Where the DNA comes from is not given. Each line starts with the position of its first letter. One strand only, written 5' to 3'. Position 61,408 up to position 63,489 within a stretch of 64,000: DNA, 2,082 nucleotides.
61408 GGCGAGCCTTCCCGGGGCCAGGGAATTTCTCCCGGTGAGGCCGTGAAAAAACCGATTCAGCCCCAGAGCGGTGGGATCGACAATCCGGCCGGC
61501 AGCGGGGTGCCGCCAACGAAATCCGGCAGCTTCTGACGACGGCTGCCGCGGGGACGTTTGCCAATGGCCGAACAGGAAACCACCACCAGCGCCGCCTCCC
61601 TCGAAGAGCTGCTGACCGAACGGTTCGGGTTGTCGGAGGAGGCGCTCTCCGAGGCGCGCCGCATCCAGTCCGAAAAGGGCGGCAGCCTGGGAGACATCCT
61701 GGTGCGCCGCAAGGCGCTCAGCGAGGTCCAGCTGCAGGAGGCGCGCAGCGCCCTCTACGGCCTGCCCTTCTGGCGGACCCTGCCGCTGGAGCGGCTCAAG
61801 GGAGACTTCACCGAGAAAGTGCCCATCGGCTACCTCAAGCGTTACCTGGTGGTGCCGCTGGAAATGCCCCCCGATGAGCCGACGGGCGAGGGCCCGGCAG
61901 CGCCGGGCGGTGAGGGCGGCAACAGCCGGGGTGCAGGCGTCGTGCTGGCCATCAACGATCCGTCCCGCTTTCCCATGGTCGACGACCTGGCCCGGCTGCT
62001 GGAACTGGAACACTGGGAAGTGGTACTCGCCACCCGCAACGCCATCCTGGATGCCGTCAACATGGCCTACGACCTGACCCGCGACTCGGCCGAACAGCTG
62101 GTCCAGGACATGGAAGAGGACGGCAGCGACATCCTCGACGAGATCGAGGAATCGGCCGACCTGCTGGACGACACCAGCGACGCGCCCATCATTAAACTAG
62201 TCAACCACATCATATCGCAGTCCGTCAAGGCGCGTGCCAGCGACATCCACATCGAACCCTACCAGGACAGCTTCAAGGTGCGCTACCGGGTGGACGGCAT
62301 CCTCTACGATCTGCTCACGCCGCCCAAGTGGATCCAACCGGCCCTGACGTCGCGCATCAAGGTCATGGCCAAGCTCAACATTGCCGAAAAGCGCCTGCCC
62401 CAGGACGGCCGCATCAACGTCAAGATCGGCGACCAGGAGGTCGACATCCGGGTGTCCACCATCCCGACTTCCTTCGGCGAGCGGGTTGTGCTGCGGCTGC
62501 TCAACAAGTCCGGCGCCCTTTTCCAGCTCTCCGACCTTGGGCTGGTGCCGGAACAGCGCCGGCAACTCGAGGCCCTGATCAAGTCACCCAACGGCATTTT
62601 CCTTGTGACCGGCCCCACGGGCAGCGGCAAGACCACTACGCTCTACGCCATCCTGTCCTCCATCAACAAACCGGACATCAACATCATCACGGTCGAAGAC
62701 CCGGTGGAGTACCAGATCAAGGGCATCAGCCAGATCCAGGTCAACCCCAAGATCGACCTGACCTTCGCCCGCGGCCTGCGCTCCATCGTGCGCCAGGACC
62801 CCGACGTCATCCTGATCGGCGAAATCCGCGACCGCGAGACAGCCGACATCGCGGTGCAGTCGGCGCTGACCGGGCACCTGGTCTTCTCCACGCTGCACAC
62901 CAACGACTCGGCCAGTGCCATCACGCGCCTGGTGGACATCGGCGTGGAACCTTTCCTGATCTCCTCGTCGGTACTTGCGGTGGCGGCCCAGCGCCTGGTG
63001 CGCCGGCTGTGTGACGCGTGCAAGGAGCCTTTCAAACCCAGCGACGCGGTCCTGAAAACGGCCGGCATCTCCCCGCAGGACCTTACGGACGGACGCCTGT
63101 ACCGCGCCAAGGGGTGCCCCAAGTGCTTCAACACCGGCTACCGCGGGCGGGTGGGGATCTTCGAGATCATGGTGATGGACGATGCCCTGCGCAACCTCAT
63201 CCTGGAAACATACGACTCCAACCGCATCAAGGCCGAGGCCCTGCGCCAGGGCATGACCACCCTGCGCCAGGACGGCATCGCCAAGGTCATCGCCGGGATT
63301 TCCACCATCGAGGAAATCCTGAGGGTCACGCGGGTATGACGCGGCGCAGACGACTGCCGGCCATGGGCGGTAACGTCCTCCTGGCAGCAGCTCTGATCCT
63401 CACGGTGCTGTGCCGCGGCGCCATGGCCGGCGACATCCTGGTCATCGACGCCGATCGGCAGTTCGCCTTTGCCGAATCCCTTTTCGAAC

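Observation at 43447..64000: Composite 20-kb locus: pilMNOPQ alignment complex plus a complete, circularly permuted T2SS, with two secretins and no pilin, pilus ATPase or peptidase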

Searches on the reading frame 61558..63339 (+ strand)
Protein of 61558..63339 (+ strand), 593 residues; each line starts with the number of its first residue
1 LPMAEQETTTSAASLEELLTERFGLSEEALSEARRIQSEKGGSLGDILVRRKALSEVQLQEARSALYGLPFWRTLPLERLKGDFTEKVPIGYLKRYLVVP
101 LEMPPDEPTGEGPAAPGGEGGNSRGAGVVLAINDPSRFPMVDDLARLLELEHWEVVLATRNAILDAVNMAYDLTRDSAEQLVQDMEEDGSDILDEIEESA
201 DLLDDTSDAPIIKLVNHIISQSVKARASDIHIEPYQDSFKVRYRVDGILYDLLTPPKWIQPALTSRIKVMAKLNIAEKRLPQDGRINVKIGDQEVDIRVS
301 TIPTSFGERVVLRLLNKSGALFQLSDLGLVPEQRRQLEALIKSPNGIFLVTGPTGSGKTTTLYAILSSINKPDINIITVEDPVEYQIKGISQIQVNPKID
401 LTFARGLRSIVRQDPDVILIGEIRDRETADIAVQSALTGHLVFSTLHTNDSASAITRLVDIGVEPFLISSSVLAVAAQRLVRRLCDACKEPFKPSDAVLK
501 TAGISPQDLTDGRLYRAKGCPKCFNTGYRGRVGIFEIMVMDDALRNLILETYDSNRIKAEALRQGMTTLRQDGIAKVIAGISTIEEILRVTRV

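Call 4: search_protein_families(library=pfam, proteins=[window:61558-63339:+], max_evalue=0.01)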
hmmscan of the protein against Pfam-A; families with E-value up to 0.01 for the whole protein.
window:61558-63339:+ (593 aa): 13 families
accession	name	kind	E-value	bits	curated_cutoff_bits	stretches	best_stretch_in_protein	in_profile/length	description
PF00437.27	T2SSE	-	1.8e-145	484.7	24.9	1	206-589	3-370/370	Type II/IV secretion system protein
PF05157.20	MshEN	-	4.2e-08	33.5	23.1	1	128-175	41-88/90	MshEN domain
PF13604.12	AAA_30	-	8.1e-06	26.1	27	1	329-375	2-48/191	AAA domain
PF25199.1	nSTAND_NTPase5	-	3.5e-05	24.1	34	1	342-388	38-85/145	Novel STAND NTPase 5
PF13191.12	AAA_16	-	6.8e-05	23.9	32.6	1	332-395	7-66/167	AAA ATPase domain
PF13476.12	AAA_23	-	7.3e-05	23.9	27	1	344-403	18-79/201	AAA domain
PF13401.12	AAA_22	-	0.00057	20.6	27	1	344-384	4-44/130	AAA domain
PF13086.12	AAA_11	-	0.00057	20.2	27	1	331-372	4-44/257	AAA domain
PF13173.12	AAA_14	-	0.00086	19.7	27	1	346-436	3-84/129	AAA domain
PF13555.12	AAA_29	-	0.0015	18.7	27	1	343-366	20-43/61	P-loop containing region of AAA domain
PF20720.3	nSTAND3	-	0.0035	17.5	27.2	0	345-384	17-56/155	Novel STAND NTPase 3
PF13245.12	AAA_19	-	0.0086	16.7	25.1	0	336-371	1-37/134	AAA domain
PF01637.24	ATPase_2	-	0.0095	16.2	33.2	0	337-403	11-78/225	ATPase domain predominantly from Archaea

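Call 11: find_encoding_contigs(protein=window:61564-63339:+, flank=10000, max_places=4)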
Protein window:61564-63339:+ (591 aa): 1 contig read that carries it; 1 place shown.
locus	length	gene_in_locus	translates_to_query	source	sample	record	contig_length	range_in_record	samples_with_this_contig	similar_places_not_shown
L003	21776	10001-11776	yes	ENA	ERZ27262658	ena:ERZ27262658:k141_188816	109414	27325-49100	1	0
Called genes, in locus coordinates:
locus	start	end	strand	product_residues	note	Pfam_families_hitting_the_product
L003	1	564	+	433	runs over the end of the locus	PF28597:T2SSF_N, PF00482:T2SSF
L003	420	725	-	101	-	-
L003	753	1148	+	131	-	PF08334:T2SSG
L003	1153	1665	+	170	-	PF07963:N_methyl (faint)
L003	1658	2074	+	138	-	PF07963:N_methyl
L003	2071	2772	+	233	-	PF07963:N_methyl, PF11612:T2SSJ (weak)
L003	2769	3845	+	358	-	PF21687:T2SSK_1st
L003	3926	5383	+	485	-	PF05134:T2SSL (weak), PF12693:GspL_C (weak), PF05137:PilN (weak)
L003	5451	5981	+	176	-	PF04612:T2SSM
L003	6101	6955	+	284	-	-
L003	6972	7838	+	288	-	PF11356:T2SSC, PF13180:PDZ_2, PF17820:PDZ_6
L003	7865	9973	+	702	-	PF21305:type_II_gspD_N0, PF03958:Secretin_N, PF00263:Secretin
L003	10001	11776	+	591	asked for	PF05157:MshEN (faint), PF00437:T2SSE, PF13604:AAA_30 (weak)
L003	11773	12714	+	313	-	PF21545:T7SS_EccA1_N (weak), PF07719:TPR_2 (faint), PF13428:TPR_14 (faint), PF13525:YfiO (faint), PF14559:TPR_19 (faint), PF13174:TPR_6 (faint), PF13432:TPR_16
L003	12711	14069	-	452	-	PF01979:Amidohydro_1, PF07969:Amidohydro_3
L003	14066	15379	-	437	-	PF01979:Amidohydro_1, PF07969:Amidohydro_3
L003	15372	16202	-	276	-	PF01048:PNP_UDP_1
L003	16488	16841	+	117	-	PF07085:DRTGG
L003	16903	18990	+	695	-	PF04060:FeS, PF12838:Fer4_7, PF13187:Fer4_9, PF14697:Fer4_21 (weak), PF00037:Fer4, PF12797:Fer4_2 (weak), PF14691:Fer4_20, PF07992:Pyr_redox_2, +5 more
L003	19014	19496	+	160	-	PF04246:RseC_MucC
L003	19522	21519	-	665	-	PF23161:HTH_RNase_II, PF00773:RNB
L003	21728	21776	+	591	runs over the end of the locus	PF00664:ABC_membrane, PF00005:ABC_tran, PF02463:SMC_N (faint), PF13304:AAA_21 (faint)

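Call 22: search_protein_families(library=ncbifam, proteins=[window:61564-63339:+, L003:11773-12714:+], max_evalue=0.001)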
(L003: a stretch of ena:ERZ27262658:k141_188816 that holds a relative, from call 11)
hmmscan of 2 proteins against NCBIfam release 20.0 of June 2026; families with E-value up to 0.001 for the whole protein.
window:61564-63339:+ (591 aa): 21 families
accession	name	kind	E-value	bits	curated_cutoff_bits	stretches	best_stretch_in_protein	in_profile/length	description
TIGR02533.1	type_II_gspE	equivalog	5.1e-202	671.8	630.25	1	126-589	24-486/486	type II secretion system ATPase GspE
TIGR02538.1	type_IV_pilB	equivalog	6.5e-181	602.8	675.65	1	121-590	89-563/564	type IV-A pilus assembly ATPase PilB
NF053534.1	T4PilAsmATPsTfpB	equivalog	5.5e-145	484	850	1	126-589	117-582/584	type IV pilus assembly ATPase TfpB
NF007755.0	PRK10436.1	equivalog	3.1e-139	464.6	617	1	191-589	67-459/465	type II secretion system protein GspE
NF041000.1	ATPase_ComGA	equivalog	6.6e-79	264.7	300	1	215-480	2-266/267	competence type IV pilus ATPase ComGA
TIGR01420.1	pilT_fam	subfamily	2.7e-56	191.3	319.1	1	214-482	3-271/343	PilT/PilU family type 4a pilus ATPase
TIGR02525.1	plasmid_TraJ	equivalog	6e-27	94.6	368.3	1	321-458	131-271/372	plasmid transfer ATPase TraJ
TIGR02524.1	dot_icm_DotB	equivalog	2.9e-22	79.3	463.3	1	339-458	130-258/358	Dot/Icm type IV secretion system ATPase DotB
TIGR02782.1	TrbB_P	equivalog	1.1e-17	64.3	304.55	1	330-459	124-255/303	P-type conjugative transfer ATPase TrbB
NF058587.1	archaellum_moto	equivalog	1.3e-17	63.7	550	1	343-458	276-395/527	archaellum flagellar ATPase motor FlaI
NF010469.0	PRK13894.1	subfamily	6.2e-16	58.6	508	1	329-457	136-265/320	conjugal transfer ATPase TrbB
TIGR03819.1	heli_sec_ATPase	hypoth_equivalog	3.2e-15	56.2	373.15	1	302-461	136-302/340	TadA family conjugal transfer-associated ATPase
NF010407.0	PRK13833.1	subfamily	1.9e-13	50.5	499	1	346-461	147-264/323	conjugal transfer protein TrbB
TIGR02788.1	VirB11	equivalog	6.7e-13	48.3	249.95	1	347-459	148-265/308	P-type DNA transfer ATPase VirB11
NF053672.1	bindosome_BasE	exception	1.3e-10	40.6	1000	1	347-458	274-390/512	bindosome assembly system ATPase subunit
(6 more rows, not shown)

L003:11773-12714:+ (313 aa): 5 families
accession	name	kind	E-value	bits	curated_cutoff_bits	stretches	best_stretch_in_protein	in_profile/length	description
TIGR02795.1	tol_pal_ybgF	equivalog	7.1e-19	68.6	90.1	2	41-142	4-105/119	tol-pal system protein YbgF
TIGR03302.1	OM_YfiO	subfamily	3.1e-13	49.8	81.4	2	42-88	73-119/239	outer membrane protein assembly factor BamD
NF047507.1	TPR_BatC_Lepto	exception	3.9e-06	26.5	175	1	48-136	33-119/214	TPR repeat-containing protein BatC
NF052312.1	T9SS_PorW_SprE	equivalog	0.00057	18.6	250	0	82-169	110-198/716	type IX secretion system periplasmic lipoprotein PorW/SprE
TIGR02917.1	PEP_TPR_lipo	equivalog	0.00086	17.3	312.2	0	52-173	274-386/899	XrtA/PEP-CTERM system TPR-repeat protein PrsT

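Call 31: find_homologous_proteins(query=L003:11773-12714:+, max_evalue=1e-10)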
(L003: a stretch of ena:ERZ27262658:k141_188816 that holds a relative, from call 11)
Query L003:11773-12714:+ (313 aa): 106 proteins with E <= 1e-10 among 8000 candidates.
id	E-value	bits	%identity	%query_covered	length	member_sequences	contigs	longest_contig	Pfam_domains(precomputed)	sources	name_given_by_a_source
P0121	1.8e-196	669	96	100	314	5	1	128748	PF14559.13,PF13525.13,PF21545.4,PF13432.13,PF13428.13,PF07719.24,PF13174.13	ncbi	-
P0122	2.1e-163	561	82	95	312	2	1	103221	PF21545.4,PF13432.13,PF07719.24,PF13174.13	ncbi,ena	-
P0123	4.1e-152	524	79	92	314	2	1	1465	PF14559.13,PF13525.13,PF13432.13,PF13428.13,PF07719.24,PF13174.13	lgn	-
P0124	1.2e-146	506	75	100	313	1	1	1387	PF13432.13,PF13174.13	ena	-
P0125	2.2e-143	495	73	99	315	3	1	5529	PF14559.13,PF13525.13,PF13432.13,PF07719.24,PF13174.13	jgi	jgi:tetratricopeptide (TPR) repeat protein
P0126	4.0e-85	304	49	99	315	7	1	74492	PF14559.13,PF13432.13,PF13428.13,PF07719.24,PF13174.13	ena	-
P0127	1.4e-80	289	64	64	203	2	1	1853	-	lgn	-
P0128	3.0e-73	265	45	89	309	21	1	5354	PF14559.13,PF09976.16,PF13525.13,PF00515.35,PF13432.13,PF13428.13,PF13181.13,PF07719.24,PF13174.13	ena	-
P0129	4.5e-72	261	44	98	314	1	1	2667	PF14559.13,PF13525.13,PF00515.35,PF13424.13,PF13432.13,PF13428.13,PF07719.24,PF13174.13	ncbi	-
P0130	9.3e-72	260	45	85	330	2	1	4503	PF13525.13,PF13181.13,PF07719.24,PF13174.13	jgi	-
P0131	2.0e-71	259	43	95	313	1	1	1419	PF00515.35,PF13424.13,PF13432.13,PF13181.13,PF07719.24,PF13174.13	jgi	jgi:tetratricopeptide (TPR) repeat protein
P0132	8.7e-71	257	43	86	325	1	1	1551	PF13181.13,PF07719.24,PF13174.13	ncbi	-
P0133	1.5e-70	256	43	89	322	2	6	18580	PF00515.35,PF13424.13,PF13432.13,PF13181.13,PF07719.24,PF13174.13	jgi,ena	-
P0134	2.4e-70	255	43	89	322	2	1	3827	PF13174.13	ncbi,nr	ncbi:MAG: tetratricopeptide repeat protein [Proteobacteria bacterium]|nr:tetratricopeptide repeat pr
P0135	2.8e-70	255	43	90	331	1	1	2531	PF13181.13,PF07719.24,PF13174.13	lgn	-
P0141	3.5e-69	251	43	84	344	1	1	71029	PF07721.21,PF14559.13,PF09976.16,PF13525.13,PF12895.14,PF13424.13,PF13432.13,PF13428.13,PF13181.13,PF07719.24,PF13174.13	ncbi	ncbi:MAG: tetratricopeptide repeat protein [Desulfobacterales bacterium]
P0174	7.5e-64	234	39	96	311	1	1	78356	PF07719.24,PF13174.13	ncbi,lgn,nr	ncbi:MAG: tetratricopeptide repeat protein [Desulfobacterales bacterium]|nr:tetratricopeptide repeat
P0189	3.0e-60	222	37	94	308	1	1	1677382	PF14559.13,PF13525.13,PF00515.35,PF12895.14,PF13424.13,PF13432.13,PF13428.13,PF13181.13,PF07719.24,PF13174.13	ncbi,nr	ncbi:MAG: tetratricopeptide repeat protein [Deltaproteobacteria bacterium]|nr:MAG: tetratricopeptide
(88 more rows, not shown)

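Call 32: find_encoding_contigs(protein=P0189, flank=10000, max_places=1)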
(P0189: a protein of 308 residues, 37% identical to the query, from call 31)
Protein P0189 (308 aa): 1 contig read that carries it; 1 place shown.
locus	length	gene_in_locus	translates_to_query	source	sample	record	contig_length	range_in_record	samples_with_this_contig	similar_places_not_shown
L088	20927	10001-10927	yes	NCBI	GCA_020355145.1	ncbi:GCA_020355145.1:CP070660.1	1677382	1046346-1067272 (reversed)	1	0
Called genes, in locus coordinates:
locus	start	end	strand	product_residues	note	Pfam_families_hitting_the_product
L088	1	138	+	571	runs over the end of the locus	PF20446:ABC_N, PF09818:ABC_ATPase, PF21117:MRB1590_C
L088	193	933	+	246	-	PF27246:MJ1433_N, PF27232:MJ1433_C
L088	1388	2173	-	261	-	PF00535:Glycos_transf_2, PF13641:Glyco_tranf_2_3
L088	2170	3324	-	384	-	PF02350:Epimerase_2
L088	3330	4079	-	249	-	PF00535:Glycos_transf_2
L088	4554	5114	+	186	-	PF05050:Methyltransf_21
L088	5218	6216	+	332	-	PF00294:PfkB, PF08543:Phos_pyr_kin (weak)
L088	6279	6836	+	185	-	PF14385:DUF4416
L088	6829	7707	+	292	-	PF03755:YicC-like_N, PF08340:YicC-like_C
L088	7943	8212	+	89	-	PF04025:RemA-like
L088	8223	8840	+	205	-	PF00625:Guanylate_kin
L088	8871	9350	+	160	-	PF08032:SpoU_sub_bind, PF00588:SpoU_methylase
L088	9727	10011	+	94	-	PF01809:YidD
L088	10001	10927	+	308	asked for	PF12895:ANAPC3 (faint), PF13424:TPR_12 (faint), PF13525:YfiO (faint), PF00515:TPR_1 (faint), PF07719:TPR_2 (faint), PF13174:TPR_6 (faint), PF13181:TPR_8 (faint), PF13428:TPR_14 (faint), +2 more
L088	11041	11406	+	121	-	-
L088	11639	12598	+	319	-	PF17251:Pom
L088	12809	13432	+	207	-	PF00239:Resolvase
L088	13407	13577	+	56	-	-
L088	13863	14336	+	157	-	PF16468:DUF5049 (weak)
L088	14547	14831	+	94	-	PF00239:Resolvase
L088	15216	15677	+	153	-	-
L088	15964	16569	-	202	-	PF01039:Carboxyl_trans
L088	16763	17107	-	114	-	PF00453:Ribosomal_L20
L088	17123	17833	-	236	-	PF13085:Fer2_3, PF13183:Fer4_8, PF13534:Fer4_17 (weak)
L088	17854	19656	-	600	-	PF00890:FAD_binding_2, PF01266:DAO (faint), PF01946:Thi4 (faint), PF03486:HI0933_like (faint), PF07992:Pyr_redox_2 (faint), PF02910:Succ_DH_flav_C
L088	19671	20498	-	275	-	PF01127:Sdh_cyt, PF05328:CybS (faint), PF01127:Sdh_cyt (weak)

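Call 33: find_encoding_contigs(protein=P0126, flank=10000, max_places=1)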
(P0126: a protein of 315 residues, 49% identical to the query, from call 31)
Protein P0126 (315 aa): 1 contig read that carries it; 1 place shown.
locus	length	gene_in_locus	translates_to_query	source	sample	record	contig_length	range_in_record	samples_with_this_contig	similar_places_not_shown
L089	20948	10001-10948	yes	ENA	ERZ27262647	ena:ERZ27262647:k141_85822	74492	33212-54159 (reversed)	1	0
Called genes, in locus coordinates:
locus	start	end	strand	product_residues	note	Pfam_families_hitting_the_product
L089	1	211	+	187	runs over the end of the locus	-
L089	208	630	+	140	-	-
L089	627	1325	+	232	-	PF07963:N_methyl, PF11612:T2SSJ (weak)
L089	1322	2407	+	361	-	PF21687:T2SSK_1st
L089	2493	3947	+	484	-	PF05134:T2SSL (weak), PF12693:GspL_C (weak), PF05137:PilN (weak)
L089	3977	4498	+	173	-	-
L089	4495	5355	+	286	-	-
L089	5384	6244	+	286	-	PF11356:T2SSC, PF13180:PDZ_2, PF17820:PDZ_6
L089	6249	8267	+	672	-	PF21305:type_II_gspD_N0, PF03958:Secretin_N, PF00263:Secretin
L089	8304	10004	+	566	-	PF05157:MshEN, PF00437:T2SSE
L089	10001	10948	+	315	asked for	PF13174:TPR_6 (faint), PF13428:TPR_14 (faint), PF14559:TPR_19 (faint), PF07719:TPR_2 (faint), PF13432:TPR_16 (weak)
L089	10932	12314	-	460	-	PF01979:Amidohydro_1, PF07969:Amidohydro_3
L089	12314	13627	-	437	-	PF01979:Amidohydro_1, PF07969:Amidohydro_3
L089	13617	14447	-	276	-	PF01048:PNP_UDP_1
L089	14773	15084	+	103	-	PF07085:DRTGG (weak)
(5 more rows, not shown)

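Call 52: find_encoding_contigs(protein=P0141, flank=10000, max_places=1)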
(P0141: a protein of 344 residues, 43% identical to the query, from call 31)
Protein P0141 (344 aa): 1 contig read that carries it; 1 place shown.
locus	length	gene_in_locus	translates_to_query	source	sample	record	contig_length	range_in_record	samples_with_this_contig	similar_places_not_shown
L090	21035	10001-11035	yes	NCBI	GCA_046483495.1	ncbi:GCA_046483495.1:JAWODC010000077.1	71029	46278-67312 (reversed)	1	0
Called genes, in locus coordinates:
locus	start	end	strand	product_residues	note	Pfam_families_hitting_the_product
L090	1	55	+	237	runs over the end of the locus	PF07963:N_methyl (weak), PF11612:T2SSJ (weak)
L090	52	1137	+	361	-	PF21687:T2SSK_1st, PF12836:HHH_3 (faint)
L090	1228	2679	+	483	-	PF11104:PilM_2 (weak), PF05137:PilN (weak)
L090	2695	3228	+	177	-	PF04612:T2SSM (weak)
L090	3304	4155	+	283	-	-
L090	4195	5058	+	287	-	PF11356:T2SSC, PF13180:PDZ_2, PF17820:PDZ_6 (weak)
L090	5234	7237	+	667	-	PF21305:type_II_gspD_N0, PF03958:Secretin_N, PF00263:Secretin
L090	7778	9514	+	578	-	PF05157:MshEN (faint), PF13604:AAA_30 (faint), PF00437:T2SSE, PF25199:nSTAND_NTPase5 (weak)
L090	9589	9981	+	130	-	PF01809:YidD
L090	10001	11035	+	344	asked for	PF13181:TPR_8 (faint), PF13525:YfiO (faint), PF07719:TPR_2 (faint), PF07721:TPR_4 (faint), PF09976:TPR_21 (faint), PF12895:ANAPC3 (faint), PF13432:TPR_16, PF14559:TPR_19 (weak), +3 more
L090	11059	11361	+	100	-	-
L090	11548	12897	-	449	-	PF13372:Alginate_exp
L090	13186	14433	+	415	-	PF13439:Glyco_transf_4, PF13579:Glyco_trans_4_4, PF20706:GT4-conflict, PF00534:Glycos_transf_1, PF13692:Glyco_trans_1_4, PF13524:Glyco_trans_1_2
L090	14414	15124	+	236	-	PF01209:Ubie_methyltran, PF02353:CMAS (weak), PF13489:Methyltransf_23, PF13847:Methyltransf_31, PF08241:Methyltransf_11, PF08242:Methyltransf_12, PF13649:Methyltransf_25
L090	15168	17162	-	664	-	PF01136:Peptidase_U32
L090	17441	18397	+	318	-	PF16403:Bact_surface_Ig-like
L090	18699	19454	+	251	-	PF00142:Fer4_NifH (weak), PF01656:CbiA, PF02374:ArsA_ATPase, PF10609:ParA (weak), PF13614:AAA_31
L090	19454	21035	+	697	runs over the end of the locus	PF04851:ResIII, PF00270:DEAD, PF22527:DEXQc_Suv3, PF08148:DSHCT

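Call 53: find_encoding_contigs(protein=P0174, flank=10000, max_places=1)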
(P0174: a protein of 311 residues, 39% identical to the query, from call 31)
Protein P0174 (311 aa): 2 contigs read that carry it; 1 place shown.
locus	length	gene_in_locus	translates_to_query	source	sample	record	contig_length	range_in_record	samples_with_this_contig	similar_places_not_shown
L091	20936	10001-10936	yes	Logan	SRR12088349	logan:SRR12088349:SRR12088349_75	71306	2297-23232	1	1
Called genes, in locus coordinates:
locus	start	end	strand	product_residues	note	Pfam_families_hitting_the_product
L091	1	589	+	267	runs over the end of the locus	PF07963:N_methyl, PF11612:T2SSJ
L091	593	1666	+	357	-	PF21687:T2SSK_1st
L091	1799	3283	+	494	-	PF11104:PilM_2 (weak), PF05134:T2SSL (weak), PF05137:PilN (weak)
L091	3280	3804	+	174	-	PF04612:T2SSM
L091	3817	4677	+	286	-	-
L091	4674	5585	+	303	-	PF11356:T2SSC, PF13180:PDZ_2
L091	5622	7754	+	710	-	PF21305:type_II_gspD_N0, PF03958:Secretin_N, PF00263:Secretin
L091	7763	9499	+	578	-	PF05157:MshEN, PF00437:T2SSE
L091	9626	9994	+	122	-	PF01809:YidD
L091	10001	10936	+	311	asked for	PF07719:TPR_2 (faint), PF13174:TPR_6 (faint)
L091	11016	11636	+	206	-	PF13036:LpoB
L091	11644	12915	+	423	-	-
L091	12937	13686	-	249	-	-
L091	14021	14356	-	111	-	-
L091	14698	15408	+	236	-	PF11813:DUF3334, PF13690:CheX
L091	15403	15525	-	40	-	-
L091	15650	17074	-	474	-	PF06253:MTTB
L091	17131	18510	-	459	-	PF00324:AA_permease, PF13520:AA_permease_2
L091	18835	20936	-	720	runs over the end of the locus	PF13491:FtsK_4TM, PF17854:FtsK_alpha, PF01580:FtsK_SpoIIIE, PF09397:FtsK_gamma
